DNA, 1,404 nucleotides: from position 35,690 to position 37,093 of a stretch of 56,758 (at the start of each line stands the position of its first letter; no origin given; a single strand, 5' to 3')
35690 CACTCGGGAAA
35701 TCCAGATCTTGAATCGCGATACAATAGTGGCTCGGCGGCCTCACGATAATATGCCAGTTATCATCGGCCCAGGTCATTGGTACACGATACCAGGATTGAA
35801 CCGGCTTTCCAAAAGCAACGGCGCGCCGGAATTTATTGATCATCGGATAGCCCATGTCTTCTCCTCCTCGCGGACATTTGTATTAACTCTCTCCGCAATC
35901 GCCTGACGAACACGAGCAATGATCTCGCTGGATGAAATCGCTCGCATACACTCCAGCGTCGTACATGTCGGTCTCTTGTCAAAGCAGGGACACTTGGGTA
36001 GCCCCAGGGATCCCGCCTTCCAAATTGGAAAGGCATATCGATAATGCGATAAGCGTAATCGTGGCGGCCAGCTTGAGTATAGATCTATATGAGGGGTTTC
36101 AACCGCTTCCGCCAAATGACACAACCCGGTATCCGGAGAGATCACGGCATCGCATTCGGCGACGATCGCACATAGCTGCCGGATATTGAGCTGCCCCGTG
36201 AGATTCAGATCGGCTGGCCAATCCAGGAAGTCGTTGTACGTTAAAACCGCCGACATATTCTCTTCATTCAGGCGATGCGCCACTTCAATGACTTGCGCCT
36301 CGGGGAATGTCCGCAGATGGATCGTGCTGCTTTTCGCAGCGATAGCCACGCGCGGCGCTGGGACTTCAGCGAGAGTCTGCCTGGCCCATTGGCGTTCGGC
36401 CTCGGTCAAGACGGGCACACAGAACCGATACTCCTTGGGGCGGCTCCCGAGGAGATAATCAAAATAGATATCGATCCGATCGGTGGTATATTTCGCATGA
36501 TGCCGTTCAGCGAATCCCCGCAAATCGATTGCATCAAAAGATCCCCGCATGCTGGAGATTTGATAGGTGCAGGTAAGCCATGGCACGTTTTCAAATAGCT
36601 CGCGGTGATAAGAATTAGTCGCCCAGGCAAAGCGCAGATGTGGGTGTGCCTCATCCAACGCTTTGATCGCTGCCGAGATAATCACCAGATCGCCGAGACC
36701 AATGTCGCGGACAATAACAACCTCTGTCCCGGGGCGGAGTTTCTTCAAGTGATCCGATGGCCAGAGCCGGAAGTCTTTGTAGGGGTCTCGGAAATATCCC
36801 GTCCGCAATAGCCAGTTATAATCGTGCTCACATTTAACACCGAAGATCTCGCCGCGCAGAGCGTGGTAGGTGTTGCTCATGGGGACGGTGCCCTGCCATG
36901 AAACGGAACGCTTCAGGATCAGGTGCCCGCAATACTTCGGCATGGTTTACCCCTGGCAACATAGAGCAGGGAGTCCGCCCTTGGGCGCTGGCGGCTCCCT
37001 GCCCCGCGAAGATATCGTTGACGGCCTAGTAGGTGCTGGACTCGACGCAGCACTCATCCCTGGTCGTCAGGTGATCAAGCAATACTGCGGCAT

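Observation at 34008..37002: GT9 heptosyltransferase-like gene and LamG-like proteins embedded right behind the major capsid gene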

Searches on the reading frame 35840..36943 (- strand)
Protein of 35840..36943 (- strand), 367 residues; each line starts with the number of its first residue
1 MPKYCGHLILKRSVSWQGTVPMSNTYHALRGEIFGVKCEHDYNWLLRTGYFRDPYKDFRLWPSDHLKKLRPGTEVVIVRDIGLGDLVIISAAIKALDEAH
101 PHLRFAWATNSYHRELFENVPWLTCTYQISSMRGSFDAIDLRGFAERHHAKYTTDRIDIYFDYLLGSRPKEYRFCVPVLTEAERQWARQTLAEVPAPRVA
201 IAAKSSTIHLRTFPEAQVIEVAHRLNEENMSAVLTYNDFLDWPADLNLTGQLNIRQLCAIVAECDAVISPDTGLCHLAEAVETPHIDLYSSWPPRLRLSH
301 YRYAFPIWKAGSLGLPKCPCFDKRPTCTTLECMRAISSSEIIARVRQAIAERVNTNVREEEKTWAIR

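Call 3: search_protein_families(library=pfam, proteins=[window:35840-36943:-], max_evalue=0.1)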
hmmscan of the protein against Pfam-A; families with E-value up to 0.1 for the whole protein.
window:35840-36943:- (367 aa): 1 family
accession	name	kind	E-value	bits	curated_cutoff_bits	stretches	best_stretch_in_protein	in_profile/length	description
PF01075.23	Glyco_transf_9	-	2e-13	50.7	22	1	194-294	103-214/247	Glycosyltransferase family 9 (heptosyltransferase)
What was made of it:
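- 35840..36943 (-): GT9-family GT-B glycosyltransferase (367 aa). Pfam PF01075 at 2e-13 (call 3).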

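Call 4: search_protein_families(library=phrogs, proteins=[window:35840-36943:-], max_evalue=0.01)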
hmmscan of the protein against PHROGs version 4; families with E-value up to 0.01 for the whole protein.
window:35840-36943:- (367 aa): 0 families

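Call 8: search_dna_similar(query=window:35840-36943:-, collection=phages, mode=protein, max_evalue=0.001)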
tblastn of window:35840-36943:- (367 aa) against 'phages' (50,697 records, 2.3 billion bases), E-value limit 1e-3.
No match.
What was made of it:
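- Tried and rejected: Cultured phages with a related GT9. tblastn against 50,697 phage records gave no hit (call 8).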

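Call 9: find_homologous_proteins(query=window:35840-36943:-, max_evalue=0.001)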
Query window:35840-36943:- (367 aa): 15 proteins with E <= 0.001 among 2875 candidates.
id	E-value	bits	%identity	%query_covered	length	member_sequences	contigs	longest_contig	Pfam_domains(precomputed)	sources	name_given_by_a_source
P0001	7.9e-251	850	98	100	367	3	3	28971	PF01075.24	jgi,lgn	-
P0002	8.5e-189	645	74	99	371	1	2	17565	PF01075.24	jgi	jgi:ADP-heptose:LPS heptosyltransferase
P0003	1.8e-186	638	73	100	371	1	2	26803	PF01075.24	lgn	-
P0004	6.1e-120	419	52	99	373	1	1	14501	PF01075.24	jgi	jgi:ADP-heptose:LPS heptosyltransferase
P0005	1.7e-114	401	52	95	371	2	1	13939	PF01075.24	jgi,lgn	-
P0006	2.4e-114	400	50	98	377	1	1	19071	PF01075.24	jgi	jgi:ADP-heptose:LPS heptosyltransferase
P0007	5.2e-114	399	51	95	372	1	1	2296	PF01075.24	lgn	-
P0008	8.6e-112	392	51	95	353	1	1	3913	PF01075.24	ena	-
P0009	2.8e-106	374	49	98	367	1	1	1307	PF01075.24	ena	-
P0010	3.3e-100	354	45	96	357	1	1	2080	PF01075.24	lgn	-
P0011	7.1e-62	228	50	62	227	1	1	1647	PF01075.24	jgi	jgi:ADP-heptose:LPS heptosyltransferase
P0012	2.5e-57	213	35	95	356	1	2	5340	PF01075.24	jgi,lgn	jgi:ADP-heptose:LPS heptosyltransferase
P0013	2.4e-53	200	36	93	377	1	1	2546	PF01075.24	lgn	-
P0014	7.3e-38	149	34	79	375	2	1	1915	PF01075.24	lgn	-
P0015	1.5e-6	46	32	30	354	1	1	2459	PF01075.24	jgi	jgi:heptosyltransferase-2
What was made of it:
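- On CAZy GT9 / Pfam PF01075 (Glyco_transf_9): All 15 database homologs carry PF01075 (call 9).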

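Call 10: search_protein_families(library=ncbifam, proteins=[window:35840-36943:-], max_evalue=0.1)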
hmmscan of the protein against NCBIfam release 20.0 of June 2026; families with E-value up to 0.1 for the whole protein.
window:35840-36943:- (367 aa): 6 families
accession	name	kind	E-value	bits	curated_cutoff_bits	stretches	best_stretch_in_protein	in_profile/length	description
TIGR02193.1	heptsyl_trn_I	equivalog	1.6e-16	60.5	185.3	2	192-295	176-287/320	lipopolysaccharide heptosyltransferase I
TIGR02195.1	heptsyl_trn_II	equivalog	1.7e-10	40.6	134.6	1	246-347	239-336/339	lipopolysaccharide heptosyltransferase II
NF008162.0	PRK10916.1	equivalog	2.3e-07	30.4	569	1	246-293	244-291/348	ADP-heptose--LPS heptosyltransferase RfaF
NF008204.0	PRK10964.1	equivalog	7.7e-07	28.5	437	1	249-296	239-286/322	lipopolysaccharide heptosyltransferase RfaC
TIGR02201.1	heptsyl_trn_III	equivalog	0.0041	16.2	170.2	1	246-290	243-287/344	putative lipopolysaccharide heptosyltransferase III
NF007742.0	PRK10422.1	equivalog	0.0041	16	467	1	228-290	227-289/352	lipopolysaccharide core heptosyltransferase RfaQ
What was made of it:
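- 35840..36943 (-): NCBIfam heptosyltransferase I/II models match, but far below their equivalog cutoffs (call 10).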

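Call 11: search_solved_structures(query=window:35840-36943:-, max_evalue=1, show_alignments=2)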
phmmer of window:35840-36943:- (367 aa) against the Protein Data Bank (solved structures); distinct sequences matched with E-value up to 1: 13.
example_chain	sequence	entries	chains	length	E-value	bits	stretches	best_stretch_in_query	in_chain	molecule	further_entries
1psw_A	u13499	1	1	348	0.00042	22.6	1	246-295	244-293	ADP-HEPTOSE LPS HEPTOSYLTRANSFERASE II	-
6dfe_A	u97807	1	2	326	0.0069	18.6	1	251-296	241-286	ADP-heptose--LPS heptosyltransferase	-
2gt1_A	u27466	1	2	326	0.0069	18.6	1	251-296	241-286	Lipopolysaccharide heptosyltransferase-1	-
2h1f_A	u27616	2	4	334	0.0073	18.5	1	251-296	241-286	Lipopolysaccharide heptosyltransferase-1 | Lipopolysaccharide heptosyltransferase 1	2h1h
4xb4_A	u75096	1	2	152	0.17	14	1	268-313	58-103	Orange carotenoid-binding protein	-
6wk3_A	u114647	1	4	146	0.3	13.2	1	176-248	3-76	Nitric oxide dioxygenase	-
7sc9_BH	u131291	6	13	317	0.65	12.1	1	268-313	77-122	Orange carotenoid-binding protein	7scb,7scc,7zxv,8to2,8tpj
5tuw_A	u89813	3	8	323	0.66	12.1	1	268-313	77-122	Orange carotenoid-binding protein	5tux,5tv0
3mg1_A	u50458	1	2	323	0.67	12.1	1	268-313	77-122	Orange carotenoid protein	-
4xb5_A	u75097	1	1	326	0.67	12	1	268-313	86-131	Orange carotenoid-binding protein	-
7zsf_A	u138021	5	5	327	0.68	12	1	268-313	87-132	Orange carotenoid-binding protein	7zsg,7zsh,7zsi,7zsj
6t6k_A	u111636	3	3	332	0.7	12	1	268-313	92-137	Orange carotenoid-binding protein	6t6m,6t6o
3mg2_A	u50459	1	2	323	0.86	11.7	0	269-313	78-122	Orange carotenoid protein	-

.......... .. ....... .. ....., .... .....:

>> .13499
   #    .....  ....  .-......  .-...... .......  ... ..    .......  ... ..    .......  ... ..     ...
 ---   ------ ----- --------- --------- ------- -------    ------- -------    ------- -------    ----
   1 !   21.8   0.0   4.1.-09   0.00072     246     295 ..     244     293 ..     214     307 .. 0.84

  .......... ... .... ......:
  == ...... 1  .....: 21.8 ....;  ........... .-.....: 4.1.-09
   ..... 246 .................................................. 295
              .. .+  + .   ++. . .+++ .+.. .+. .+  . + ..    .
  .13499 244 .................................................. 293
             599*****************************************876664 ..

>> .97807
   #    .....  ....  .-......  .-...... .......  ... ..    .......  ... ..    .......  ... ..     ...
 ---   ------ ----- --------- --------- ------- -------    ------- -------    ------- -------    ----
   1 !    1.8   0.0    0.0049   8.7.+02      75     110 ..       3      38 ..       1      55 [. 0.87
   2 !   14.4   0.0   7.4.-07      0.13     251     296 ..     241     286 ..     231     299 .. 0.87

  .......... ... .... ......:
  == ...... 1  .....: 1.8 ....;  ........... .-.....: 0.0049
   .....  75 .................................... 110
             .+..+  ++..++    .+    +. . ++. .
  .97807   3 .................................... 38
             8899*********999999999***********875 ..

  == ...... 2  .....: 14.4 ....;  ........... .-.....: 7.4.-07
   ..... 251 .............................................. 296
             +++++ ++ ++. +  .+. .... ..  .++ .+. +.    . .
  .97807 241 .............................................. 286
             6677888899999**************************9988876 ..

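Call 13: find_encoding_contigs(protein=P0002, flank=8000, max_places=3)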
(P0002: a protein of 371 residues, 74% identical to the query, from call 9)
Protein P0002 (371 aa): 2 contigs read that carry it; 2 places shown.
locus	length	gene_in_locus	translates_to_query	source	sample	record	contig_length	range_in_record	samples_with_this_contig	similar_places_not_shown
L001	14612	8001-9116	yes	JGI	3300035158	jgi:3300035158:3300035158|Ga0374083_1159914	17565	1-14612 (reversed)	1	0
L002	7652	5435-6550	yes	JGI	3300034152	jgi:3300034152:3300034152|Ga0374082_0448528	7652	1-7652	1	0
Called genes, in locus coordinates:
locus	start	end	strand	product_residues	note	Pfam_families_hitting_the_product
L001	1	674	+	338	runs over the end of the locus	PF00884:Sulfatase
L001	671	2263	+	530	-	-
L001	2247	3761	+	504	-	PF04860:Phage_portal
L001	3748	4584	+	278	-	PF04233:Phage_Mu_F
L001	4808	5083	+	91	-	-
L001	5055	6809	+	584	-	PF06150:ChaB, PF14550:Peptidase_S78_2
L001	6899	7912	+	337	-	-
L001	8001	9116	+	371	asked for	PF01075:Glyco_transf_9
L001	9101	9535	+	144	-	-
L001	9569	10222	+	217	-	-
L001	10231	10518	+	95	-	-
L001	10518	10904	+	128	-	-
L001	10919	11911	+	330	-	-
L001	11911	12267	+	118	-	-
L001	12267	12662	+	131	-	-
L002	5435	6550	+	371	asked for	PF01075:Glyco_transf_9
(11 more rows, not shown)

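Call 14: find_encoding_contigs(protein=P0004, flank=8000, max_places=3)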
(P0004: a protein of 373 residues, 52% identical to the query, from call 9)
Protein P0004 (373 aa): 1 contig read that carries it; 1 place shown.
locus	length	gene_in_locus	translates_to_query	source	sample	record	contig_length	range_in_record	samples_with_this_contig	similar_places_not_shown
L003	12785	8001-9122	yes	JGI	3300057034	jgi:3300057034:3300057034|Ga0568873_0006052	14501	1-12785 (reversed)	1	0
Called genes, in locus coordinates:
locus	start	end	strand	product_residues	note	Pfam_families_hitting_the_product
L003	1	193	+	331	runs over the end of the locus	PF00884:Sulfatase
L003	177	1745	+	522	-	-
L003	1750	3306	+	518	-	PF04860:Phage_portal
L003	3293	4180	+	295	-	PF04233:Phage_Mu_F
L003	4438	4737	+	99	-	-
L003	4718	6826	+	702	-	PF06150:ChaB, PF14550:Peptidase_S78_2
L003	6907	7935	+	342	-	-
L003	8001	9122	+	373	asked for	PF01075:Glyco_transf_9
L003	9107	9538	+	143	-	-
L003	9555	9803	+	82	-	-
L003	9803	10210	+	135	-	-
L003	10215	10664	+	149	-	-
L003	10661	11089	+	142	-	-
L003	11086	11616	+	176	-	-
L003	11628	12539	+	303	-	-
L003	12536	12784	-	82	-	?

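Call 15: find_encoding_contigs(protein=P0012, flank=8000, max_places=3)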
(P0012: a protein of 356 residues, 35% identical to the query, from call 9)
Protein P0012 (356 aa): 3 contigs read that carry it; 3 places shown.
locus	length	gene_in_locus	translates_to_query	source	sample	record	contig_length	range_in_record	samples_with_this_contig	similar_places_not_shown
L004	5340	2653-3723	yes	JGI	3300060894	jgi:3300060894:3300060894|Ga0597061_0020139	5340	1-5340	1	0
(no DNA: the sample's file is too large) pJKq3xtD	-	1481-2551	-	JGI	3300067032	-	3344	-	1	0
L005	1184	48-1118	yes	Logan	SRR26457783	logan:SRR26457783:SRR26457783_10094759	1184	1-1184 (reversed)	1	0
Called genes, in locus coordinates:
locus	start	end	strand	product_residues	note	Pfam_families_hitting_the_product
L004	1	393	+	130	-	?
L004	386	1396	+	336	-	-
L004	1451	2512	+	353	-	-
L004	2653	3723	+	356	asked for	PF01075:Glyco_transf_9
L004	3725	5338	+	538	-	?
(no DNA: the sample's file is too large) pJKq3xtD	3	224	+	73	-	?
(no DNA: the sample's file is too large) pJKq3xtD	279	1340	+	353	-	-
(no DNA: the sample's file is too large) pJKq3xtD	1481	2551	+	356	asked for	PF01075:Glyco_transf_9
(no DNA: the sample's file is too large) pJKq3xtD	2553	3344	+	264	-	?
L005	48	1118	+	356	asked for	PF01075:Glyco_transf_9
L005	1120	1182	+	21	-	?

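Call 16: find_encoding_contigs(protein=P0006, flank=10000, max_places=3)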
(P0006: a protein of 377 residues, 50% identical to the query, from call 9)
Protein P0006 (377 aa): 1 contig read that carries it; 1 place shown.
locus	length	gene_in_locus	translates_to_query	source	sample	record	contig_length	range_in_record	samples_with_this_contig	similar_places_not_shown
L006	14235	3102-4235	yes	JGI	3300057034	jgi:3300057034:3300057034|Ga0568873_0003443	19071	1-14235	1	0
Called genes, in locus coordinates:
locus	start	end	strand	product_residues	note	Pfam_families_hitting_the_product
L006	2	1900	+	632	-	?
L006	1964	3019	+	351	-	-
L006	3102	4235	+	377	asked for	PF01075:Glyco_transf_9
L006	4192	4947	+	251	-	-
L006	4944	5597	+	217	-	-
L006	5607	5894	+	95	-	-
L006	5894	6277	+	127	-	-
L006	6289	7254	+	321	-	-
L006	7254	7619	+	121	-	-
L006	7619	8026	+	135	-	-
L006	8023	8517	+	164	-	-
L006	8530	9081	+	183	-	-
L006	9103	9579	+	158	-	-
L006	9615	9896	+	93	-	-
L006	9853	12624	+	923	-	PF10145:PhageMin_Tail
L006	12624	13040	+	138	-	-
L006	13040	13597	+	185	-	-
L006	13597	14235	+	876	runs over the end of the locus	-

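Call 17: find_encoding_contigs(protein=P0005, flank=10000, max_places=3)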
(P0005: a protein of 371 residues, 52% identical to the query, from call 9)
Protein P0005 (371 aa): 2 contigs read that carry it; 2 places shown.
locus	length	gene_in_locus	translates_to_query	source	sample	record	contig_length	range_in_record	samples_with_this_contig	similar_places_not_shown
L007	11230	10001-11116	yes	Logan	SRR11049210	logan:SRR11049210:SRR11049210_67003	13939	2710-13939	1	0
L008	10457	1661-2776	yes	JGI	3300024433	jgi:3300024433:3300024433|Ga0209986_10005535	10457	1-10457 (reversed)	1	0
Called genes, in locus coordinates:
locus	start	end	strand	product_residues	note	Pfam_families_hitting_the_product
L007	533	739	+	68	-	-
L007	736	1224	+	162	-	PF21818:DUF6884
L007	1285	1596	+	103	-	-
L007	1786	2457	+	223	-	-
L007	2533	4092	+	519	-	-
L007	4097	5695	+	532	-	PF04860:Phage_portal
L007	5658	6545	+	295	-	PF04233:Phage_Mu_F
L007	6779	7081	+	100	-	-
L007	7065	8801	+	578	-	PF06150:ChaB, PF14550:Peptidase_S78_2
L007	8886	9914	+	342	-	-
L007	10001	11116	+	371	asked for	PF01075:Glyco_transf_9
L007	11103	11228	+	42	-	?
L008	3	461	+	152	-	?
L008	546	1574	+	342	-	-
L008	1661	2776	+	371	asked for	PF01075:Glyco_transf_9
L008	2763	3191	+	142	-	-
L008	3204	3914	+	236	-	-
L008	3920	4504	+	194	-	-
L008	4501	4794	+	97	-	-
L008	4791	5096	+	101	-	-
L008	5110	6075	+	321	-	-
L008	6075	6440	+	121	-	-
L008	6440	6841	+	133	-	-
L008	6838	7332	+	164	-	-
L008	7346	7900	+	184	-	-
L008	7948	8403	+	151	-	-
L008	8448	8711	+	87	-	-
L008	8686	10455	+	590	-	?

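Call 33: predict_structure(alignment_id=A1)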
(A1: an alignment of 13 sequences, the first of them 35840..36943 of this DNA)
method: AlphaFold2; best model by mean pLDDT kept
length: 367 residues; sequences in the alignment: 13
mean_pLDDT: 86.7   pTM: 0.86
mean pLDDT of the five models: 86.7, 85.8, 85.3, 85.2, 84.2
residues with pLDDT >= 90: 219; 70-90: 106; 50-70: 24; < 50: 18
segments of 3 or more residues with pLDDT < 50: 318-325, 359-367
pLDDT, mean of each block of 10 residues (from residue 1): 83 89 89 92 90 94 91 94 87 94 95 89 93 94 87 88 90 89 97 97 70 86 97 91 93 94 95 90 89 77 87 55 54 85 97 70 41
secondary structure, 60 per line:
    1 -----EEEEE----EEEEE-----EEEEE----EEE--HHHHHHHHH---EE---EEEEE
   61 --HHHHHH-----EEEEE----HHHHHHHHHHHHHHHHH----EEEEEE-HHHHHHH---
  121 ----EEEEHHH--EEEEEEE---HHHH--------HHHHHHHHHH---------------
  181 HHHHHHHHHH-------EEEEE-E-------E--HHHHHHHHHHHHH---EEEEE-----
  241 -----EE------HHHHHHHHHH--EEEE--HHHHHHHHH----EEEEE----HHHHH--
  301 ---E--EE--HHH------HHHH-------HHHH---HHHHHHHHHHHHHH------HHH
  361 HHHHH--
elements in order: E6-10 E15-19 E25-29 E34-36 H39-47 E56-60 H63-68 E74-78 H83-99 E104-109 H111-117 E125-128 E134-140 H144-147 H156-165 H181-190 E198-202 H215-227 E231-235 H254-263 E266-269 H272-280 E285-289 H294-298 H320-323 H331-334 H338-351 H358-365
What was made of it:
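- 35840..36943 (-): AlphaFold2 model pLDDT 86.7 (call 33).
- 36728..36943 (-): Lineage-specific N-terminal extension of GT9 (aa 1-72), predicted to be a beta-rich domain. Five predicted strands and one helix, with pLDDT 83-94 (call 33).
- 35948..35992 (-): Four-cysteine cluster in GT9 (C318, C320, C327, C332), a putative metal finger. The AlphaFold2 model has low confidence at residues 318-325, as could be expected for a metal-dependent loop (call 33).
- On CAZy GT9 / Pfam PF01075 (Glyco_transf_9): The AlphaFold2 model has pLDDT 86.7 (call 33).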

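Call 36: fold_search(model_id=the predicted structure, library=pdb)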
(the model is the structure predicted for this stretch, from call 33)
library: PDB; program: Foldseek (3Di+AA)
matches with E <= 10: 1585; with E <= 0.001: 74
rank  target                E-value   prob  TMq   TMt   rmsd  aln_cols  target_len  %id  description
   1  3tov_A                1.1e-13  1.00  0.58  0.61   6.7       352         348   14  The crystal structure of the glycosyl transferase family 9 from Veillonella parvula DSM 2008 (released 2011-09-21)
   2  1psw                  1.3e-12  1.00  0.57  0.63   4.4       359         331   12  Structure of E. coli ADP-heptose lps heptosyltransferase II (released 2003-07-08)
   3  3tov_B                1.6e-12  1.00  0.59  0.62   5.3       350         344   14  The crystal structure of the glycosyl transferase family 9 from Veillonella parvula DSM 2008 (released 2011-09-21)
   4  2gt1_A                3.2e-11  1.00  0.52  0.58   6.0       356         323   13  E. coli heptosyltransferase WaaC. (released 2007-05-01)
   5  2h1h_A                4.5e-11  1.00  0.49  0.55   6.3       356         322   14  E. coli heptosyltransferase WaaC with ADP-2-deoxy-2-fluoro heptose (released 2007-05-22)
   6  6dfe_B                4.8e-11  1.00  0.54  0.61   5.3       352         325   13  The structure of a ternary complex of E. coli WaaC (released 2018-09-05)
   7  2h1h_B                1.6e-10  1.00  0.48  0.55   7.0       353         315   14  E. coli heptosyltransferase WaaC with ADP-2-deoxy-2-fluoro heptose (released 2007-05-22)
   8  4rap_L                3.3e-10  1.00  0.55  0.54   6.0       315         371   16  Crystal structure of bacterial iron-containing dodecameric glycosyltransferase TibC from enterotoxigenic E.coli H10407 (released 2014-10-29)
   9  2h1f_A                3.3e-10  1.00  0.51  0.57   6.1       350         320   13  E. coli heptosyltransferase WaaC with ADP (released 2007-05-22)
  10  4rap_D                5.7e-10  1.00  0.55  0.53   5.8       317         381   16  Crystal structure of bacterial iron-containing dodecameric glycosyltransferase TibC from enterotoxigenic E.coli H10407 (released 2014-10-29)
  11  4rap_G                6.0e-10  1.00  0.56  0.53   5.1       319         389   16  Crystal structure of bacterial iron-containing dodecameric glycosyltransferase TibC from enterotoxigenic E.coli H10407 (released 2014-10-29)
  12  2gt1_B                6.0e-10  1.00  0.49  0.58   6.1       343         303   13  E. coli heptosyltransferase WaaC. (released 2007-05-01)
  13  4rap_E                7.2e-10  1.00  0.55  0.52   6.2       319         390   16  Crystal structure of bacterial iron-containing dodecameric glycosyltransferase TibC from enterotoxigenic E.coli H10407 (released 2014-10-29)
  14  4rap_H                7.6e-10  1.00  0.55  0.52   5.8       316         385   16  Crystal structure of bacterial iron-containing dodecameric glycosyltransferase TibC from enterotoxigenic E.coli H10407 (released 2014-10-29)
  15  4rap_C                7.6e-10  1.00  0.53  0.51   6.2       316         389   16  Crystal structure of bacterial iron-containing dodecameric glycosyltransferase TibC from enterotoxigenic E.coli H10407 (released 2014-10-29)
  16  4rap_J                9.1e-10  1.00  0.54  0.52   6.2       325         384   16  Crystal structure of bacterial iron-containing dodecameric glycosyltransferase TibC from enterotoxigenic E.coli H10407 (released 2014-10-29)
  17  4rap_A                9.1e-10  1.00  0.54  0.52   6.4       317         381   15  Crystal structure of bacterial iron-containing dodecameric glycosyltransferase TibC from enterotoxigenic E.coli H10407 (released 2014-10-29)
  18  4rap_B                1.0e-09  1.00  0.56  0.53   5.9       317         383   16  Crystal structure of bacterial iron-containing dodecameric glycosyltransferase TibC from enterotoxigenic E.coli H10407 (released 2014-10-29)
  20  4rap_F                4.2e-09  1.00  0.54  0.52   6.1       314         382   16  Crystal structure of bacterial iron-containing dodecameric glycosyltransferase TibC from enterotoxigenic E.coli H10407 (released 2014-10-29)
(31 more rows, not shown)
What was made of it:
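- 35840..36943 (-): Foldseek top hits are 3tov, WaaF 1psw, WaaC 2gt1/6dfe, then TibC 4rap (call 36).
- On CAZy GT9 / Pfam PF01075 (Glyco_transf_9): Foldseek ranks 1-30 are all GT9 enzymes or TibC, at E 1e-13 to 1e-7 (call 36).
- Closest known: Bacterial autotransporter heptosyltransferases. Same: TibC chains are significant Foldseek matches (3e-10, TM about 0.55; call 36).
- The AlphaFold2 model has pLDDT 86.7, and the top PDB matches are all GT9 enzymes (calls 33, 36). Foldseek also ranks the LPS enzymes first (call 36).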
